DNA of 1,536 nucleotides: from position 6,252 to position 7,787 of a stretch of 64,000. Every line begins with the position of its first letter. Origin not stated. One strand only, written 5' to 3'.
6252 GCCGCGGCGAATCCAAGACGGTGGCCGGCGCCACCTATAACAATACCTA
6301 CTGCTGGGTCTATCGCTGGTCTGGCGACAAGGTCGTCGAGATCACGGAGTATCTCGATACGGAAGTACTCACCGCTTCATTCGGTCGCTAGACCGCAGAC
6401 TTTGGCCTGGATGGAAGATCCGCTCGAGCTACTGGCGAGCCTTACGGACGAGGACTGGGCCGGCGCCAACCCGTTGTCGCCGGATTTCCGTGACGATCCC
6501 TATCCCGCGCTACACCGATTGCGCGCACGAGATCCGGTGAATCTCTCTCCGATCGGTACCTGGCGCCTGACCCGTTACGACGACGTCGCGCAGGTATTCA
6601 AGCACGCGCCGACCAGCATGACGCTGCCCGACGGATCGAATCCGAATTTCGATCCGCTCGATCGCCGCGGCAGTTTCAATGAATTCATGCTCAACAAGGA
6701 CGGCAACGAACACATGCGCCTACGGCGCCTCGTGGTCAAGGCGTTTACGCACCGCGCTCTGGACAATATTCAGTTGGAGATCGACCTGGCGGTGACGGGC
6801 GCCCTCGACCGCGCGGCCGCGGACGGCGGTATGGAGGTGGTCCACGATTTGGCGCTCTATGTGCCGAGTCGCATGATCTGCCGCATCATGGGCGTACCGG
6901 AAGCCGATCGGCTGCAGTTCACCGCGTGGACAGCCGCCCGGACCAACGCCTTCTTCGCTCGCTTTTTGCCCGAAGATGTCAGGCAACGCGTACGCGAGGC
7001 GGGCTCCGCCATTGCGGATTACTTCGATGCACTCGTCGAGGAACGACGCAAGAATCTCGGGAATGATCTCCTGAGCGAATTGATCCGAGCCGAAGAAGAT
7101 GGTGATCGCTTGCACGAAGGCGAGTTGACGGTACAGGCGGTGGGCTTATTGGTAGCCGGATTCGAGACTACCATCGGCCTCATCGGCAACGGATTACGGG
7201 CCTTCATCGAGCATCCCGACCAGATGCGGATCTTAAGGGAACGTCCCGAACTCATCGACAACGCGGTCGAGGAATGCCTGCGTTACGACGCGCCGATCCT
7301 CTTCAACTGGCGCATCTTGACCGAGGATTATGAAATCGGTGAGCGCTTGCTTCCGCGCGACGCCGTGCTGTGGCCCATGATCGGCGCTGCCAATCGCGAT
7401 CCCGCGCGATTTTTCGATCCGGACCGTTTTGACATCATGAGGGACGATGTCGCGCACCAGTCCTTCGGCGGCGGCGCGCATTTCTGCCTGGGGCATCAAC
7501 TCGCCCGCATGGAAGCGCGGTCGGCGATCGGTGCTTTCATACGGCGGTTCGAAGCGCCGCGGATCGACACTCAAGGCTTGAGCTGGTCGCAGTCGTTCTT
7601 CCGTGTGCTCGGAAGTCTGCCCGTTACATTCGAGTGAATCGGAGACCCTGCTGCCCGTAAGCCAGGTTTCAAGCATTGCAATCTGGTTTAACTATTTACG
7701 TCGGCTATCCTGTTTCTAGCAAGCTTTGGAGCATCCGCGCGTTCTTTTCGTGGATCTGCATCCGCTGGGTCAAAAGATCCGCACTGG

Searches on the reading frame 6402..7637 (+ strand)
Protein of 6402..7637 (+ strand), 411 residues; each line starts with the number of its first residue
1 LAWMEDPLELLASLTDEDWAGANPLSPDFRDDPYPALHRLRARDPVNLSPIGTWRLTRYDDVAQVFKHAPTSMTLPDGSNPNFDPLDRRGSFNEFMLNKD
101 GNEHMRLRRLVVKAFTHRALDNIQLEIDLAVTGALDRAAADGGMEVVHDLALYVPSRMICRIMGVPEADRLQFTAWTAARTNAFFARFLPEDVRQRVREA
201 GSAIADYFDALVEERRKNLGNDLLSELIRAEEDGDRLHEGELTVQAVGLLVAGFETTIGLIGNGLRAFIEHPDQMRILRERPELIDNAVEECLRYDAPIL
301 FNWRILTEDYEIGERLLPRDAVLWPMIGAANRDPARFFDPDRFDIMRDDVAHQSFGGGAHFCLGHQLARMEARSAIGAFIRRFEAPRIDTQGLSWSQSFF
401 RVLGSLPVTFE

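Call 48: search_protein_families(library=ncbifam, proteins=[window:6402-7637:+], max_evalue=0.00001)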
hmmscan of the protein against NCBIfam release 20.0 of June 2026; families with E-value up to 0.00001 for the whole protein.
window:6402-7637:+ (411 aa): 9 families
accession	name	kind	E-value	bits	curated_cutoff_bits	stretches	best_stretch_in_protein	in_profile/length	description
TIGR04515.1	P450_rel_GT_act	subfamily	1.3e-47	163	343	1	30-391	30-367/386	P450-derived glycosyltransferase activator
TIGR04538.1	P450_cycloAA_1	subfamily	2.1e-44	152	500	1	25-390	3-373/395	cytochrome P450, cyclodipeptide synthase-associated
NF045816.1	PentlenlactSyn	equivalog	1.4e-42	145.8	700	1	52-397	37-382/396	pentalenolactone synthase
TIGR04458.1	CYP450_TxtE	equivalog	1.4e-37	129.3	500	1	27-409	7-401/403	4-nitrotryptophan synthase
NF041177.1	Cyp119_Thmprot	equivalog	1.9e-33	115.8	680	1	34-388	2-345/368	cytochrome P450 Cyp119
NF041802.1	P450_SolI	exception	1.1e-21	76.8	850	1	97-385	110-397/424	solanimycin biosynthesis cytochrome P450 SolI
NF050147.1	aminopyruv_ApyO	equivalog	1.6e-17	63.3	525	1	99-385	83-395/444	RiPP biosynthesis cytochrome P450 ApyO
NF045812.1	PentlenOxigase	equivalog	4.2e-11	42.4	800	1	103-382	90-408/444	pentalenene oxygenase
NF051859.1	AlbFlvMonOxTrpSyn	equivalog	2.3e-09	36.3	700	1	189-281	204-299/457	bifunctional albaflavenone monooxygenase/terpene synthase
